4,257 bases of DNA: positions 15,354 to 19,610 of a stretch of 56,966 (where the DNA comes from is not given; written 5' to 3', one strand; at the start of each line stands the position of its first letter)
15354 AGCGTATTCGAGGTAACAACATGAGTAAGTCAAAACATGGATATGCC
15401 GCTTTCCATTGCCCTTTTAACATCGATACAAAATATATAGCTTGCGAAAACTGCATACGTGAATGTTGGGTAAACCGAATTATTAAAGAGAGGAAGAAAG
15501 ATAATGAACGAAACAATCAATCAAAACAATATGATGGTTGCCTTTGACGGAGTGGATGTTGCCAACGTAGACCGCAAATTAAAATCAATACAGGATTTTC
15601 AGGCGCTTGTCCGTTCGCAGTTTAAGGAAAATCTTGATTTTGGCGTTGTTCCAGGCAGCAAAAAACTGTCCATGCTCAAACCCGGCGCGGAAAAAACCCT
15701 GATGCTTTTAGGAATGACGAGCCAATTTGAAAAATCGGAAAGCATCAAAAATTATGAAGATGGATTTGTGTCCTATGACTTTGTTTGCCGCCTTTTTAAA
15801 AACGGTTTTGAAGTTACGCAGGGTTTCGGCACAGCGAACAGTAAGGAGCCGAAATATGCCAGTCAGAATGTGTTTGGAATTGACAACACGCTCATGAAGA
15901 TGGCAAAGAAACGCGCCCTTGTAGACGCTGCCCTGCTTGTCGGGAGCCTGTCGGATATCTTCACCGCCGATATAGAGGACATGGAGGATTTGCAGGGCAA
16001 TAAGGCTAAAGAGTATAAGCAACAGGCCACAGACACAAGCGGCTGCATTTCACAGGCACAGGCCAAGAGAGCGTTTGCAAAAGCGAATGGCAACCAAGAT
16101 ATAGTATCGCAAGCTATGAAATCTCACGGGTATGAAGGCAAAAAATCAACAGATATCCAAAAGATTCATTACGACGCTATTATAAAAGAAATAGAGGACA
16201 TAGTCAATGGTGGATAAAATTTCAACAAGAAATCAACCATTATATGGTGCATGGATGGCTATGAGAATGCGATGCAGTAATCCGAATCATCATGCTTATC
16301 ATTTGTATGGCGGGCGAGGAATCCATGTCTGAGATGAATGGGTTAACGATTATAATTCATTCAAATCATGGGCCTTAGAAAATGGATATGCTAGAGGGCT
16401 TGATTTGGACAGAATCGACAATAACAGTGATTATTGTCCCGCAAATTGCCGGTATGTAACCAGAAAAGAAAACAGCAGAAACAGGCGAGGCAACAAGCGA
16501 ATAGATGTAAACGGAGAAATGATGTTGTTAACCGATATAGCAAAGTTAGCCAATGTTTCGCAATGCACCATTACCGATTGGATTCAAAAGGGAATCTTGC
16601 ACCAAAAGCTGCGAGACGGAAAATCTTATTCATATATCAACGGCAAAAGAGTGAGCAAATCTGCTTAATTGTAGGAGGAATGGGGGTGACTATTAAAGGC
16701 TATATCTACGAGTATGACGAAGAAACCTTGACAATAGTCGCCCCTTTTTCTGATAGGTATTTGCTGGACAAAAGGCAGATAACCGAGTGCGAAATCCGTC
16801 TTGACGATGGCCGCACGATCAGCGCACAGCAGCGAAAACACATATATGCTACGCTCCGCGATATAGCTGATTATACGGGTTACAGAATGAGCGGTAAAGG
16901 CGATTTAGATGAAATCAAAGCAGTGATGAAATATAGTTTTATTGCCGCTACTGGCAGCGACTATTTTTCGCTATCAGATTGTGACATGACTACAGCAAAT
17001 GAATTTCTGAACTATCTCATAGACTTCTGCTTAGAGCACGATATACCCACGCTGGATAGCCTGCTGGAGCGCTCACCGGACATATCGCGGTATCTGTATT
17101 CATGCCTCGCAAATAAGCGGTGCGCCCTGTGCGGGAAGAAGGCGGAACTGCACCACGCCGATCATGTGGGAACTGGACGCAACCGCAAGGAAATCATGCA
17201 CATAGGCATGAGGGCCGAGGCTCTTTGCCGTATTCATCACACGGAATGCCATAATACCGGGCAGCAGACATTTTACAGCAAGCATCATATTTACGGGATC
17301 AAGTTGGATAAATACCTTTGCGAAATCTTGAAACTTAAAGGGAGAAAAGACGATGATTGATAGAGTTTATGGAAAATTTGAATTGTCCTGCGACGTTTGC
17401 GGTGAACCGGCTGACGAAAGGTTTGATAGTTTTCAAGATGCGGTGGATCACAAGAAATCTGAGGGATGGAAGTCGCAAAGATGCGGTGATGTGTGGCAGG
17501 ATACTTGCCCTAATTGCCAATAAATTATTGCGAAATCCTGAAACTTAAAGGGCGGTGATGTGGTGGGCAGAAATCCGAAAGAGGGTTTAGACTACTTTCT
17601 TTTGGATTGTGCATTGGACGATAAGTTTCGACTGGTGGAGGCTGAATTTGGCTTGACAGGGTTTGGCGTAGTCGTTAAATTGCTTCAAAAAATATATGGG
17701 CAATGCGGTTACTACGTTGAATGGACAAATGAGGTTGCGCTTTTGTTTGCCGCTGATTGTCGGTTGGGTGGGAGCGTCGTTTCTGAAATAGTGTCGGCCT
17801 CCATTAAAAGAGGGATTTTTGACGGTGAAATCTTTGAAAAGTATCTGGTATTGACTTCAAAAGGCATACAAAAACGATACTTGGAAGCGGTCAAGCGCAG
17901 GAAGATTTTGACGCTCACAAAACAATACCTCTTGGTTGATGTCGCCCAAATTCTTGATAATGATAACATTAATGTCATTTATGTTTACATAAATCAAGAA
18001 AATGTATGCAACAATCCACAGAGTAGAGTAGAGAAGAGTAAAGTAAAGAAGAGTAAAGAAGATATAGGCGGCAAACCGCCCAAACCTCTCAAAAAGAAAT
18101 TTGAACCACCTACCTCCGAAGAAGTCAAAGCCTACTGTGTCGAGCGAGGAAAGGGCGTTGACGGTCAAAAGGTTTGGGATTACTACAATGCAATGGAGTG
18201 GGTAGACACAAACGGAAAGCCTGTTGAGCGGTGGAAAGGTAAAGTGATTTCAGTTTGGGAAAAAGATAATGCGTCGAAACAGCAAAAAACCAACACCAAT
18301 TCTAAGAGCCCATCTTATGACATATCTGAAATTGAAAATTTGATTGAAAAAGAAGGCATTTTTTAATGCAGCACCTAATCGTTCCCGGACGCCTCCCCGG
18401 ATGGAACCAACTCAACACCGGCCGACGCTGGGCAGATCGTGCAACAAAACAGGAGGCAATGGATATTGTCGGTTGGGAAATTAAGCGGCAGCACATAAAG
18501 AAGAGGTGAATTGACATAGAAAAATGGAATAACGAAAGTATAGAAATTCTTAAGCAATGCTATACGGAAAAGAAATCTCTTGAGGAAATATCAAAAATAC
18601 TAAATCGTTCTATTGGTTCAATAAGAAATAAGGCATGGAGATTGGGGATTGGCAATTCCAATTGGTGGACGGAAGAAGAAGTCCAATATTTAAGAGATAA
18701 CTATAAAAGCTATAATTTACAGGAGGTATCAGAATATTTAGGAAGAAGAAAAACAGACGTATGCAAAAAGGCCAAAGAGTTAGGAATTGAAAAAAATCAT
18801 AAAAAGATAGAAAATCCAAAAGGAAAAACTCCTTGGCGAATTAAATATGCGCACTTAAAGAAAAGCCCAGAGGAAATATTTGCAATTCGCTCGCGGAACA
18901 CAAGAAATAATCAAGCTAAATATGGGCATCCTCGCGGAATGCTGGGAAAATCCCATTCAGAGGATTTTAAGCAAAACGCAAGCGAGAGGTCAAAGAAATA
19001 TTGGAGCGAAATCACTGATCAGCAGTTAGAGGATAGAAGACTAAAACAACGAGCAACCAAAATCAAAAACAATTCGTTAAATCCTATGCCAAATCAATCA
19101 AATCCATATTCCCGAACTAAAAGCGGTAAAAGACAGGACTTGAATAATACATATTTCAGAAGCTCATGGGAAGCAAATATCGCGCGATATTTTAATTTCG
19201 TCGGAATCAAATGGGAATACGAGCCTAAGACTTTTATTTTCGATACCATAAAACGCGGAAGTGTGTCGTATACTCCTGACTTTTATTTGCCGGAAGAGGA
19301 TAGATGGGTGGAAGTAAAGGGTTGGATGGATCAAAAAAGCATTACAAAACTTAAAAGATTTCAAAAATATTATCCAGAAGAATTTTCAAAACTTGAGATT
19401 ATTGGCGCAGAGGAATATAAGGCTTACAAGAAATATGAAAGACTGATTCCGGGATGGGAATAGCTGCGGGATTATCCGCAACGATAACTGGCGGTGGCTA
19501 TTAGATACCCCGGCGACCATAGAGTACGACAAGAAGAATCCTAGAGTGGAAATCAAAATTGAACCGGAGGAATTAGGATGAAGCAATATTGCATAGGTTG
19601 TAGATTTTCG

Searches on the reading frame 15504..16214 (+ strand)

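Call 29: search_protein_families(library=phrogs, proteins=[window:15504-16214:+], max_evalue=0.001)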
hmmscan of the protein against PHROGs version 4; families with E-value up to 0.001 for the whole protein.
window:15504-16214:+ (237 aa): 1 family
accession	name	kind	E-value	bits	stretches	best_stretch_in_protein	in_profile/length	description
phrog_10048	-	unknown function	1.4e-60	205.9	1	3-218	6-229/273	-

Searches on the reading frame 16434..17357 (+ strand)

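Call 29: search_protein_families(library=phrogs, proteins=[window:16434-17357:+], max_evalue=0.001)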
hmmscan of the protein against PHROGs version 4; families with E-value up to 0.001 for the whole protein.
window:16434-17357:+ (308 aa): 2 families
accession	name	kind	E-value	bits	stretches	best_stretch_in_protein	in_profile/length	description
phrog_398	-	unknown function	5.5e-62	210.3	1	87-303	4-223/225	-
phrog_17884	-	unknown function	2.4e-07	31.9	1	250-307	2-59/64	-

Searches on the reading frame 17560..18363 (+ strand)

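Call 29: search_protein_families(library=phrogs, proteins=[window:17560-18363:+], max_evalue=0.001)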
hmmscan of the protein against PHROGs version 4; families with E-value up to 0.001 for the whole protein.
window:17560-18363:+ (268 aa): 6 families
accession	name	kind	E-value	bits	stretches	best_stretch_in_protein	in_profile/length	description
phrog_20437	-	DNA, RNA and nucleotide metabolism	1.9e-52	178.9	1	4-209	3-204/212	DNA replication initiation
phrog_2562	-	DNA, RNA and nucleotide metabolism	5.7e-51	174.9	1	3-246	2-264/290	replication initiation protein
phrog_16706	-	DNA, RNA and nucleotide metabolism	1.5e-19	71.9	1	4-166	3-169/266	replisome organizer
phrog_20981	-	unknown function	1.1e-13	52.5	1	11-168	2-158/293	-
phrog_15768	-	unknown function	5.7e-12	47.1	1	152-253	101-200/228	-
phrog_25071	-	unknown function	0.00071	20.2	0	97-175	1-72/223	-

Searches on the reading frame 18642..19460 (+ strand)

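Call 29: search_protein_families(library=phrogs, proteins=[window:18642-19460:+], max_evalue=0.001)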
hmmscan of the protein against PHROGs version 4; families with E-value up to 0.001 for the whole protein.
window:18642-19460:+ (273 aa): 10 families
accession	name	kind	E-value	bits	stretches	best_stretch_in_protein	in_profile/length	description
phrog_9019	-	DNA, RNA and nucleotide metabolism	1e-18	68.9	1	117-248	11-131/160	Holliday junction resolvase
phrog_190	-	DNA, RNA and nucleotide metabolism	9.3e-13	49.2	1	8-248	50-278/338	Holliday junction resolvase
phrog_21138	-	unknown function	1.4e-12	49.7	1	171-242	14-82/198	-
phrog_22215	-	unknown function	2.2e-11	45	1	98-227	148-272/324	-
phrog_945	-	DNA, RNA and nucleotide metabolism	5.5e-11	43.4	1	162-249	4-84/145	endonuclease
phrog_29037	-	DNA, RNA and nucleotide metabolism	1.4e-10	42.1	1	164-259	128-214/241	endonuclease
phrog_15137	-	DNA, RNA and nucleotide metabolism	4.9e-08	33.8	1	103-230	63-191/236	endonuclease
phrog_323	-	transcription regulation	1.6e-07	32.2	1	9-138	149-259/319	transcriptional regulator, D5-like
phrog_11013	-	unknown function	0.00013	22.7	1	8-58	32-82/87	-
phrog_1891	-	DNA, RNA and nucleotide metabolism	0.00014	22.4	1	6-96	49-144/255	HNH endonuclease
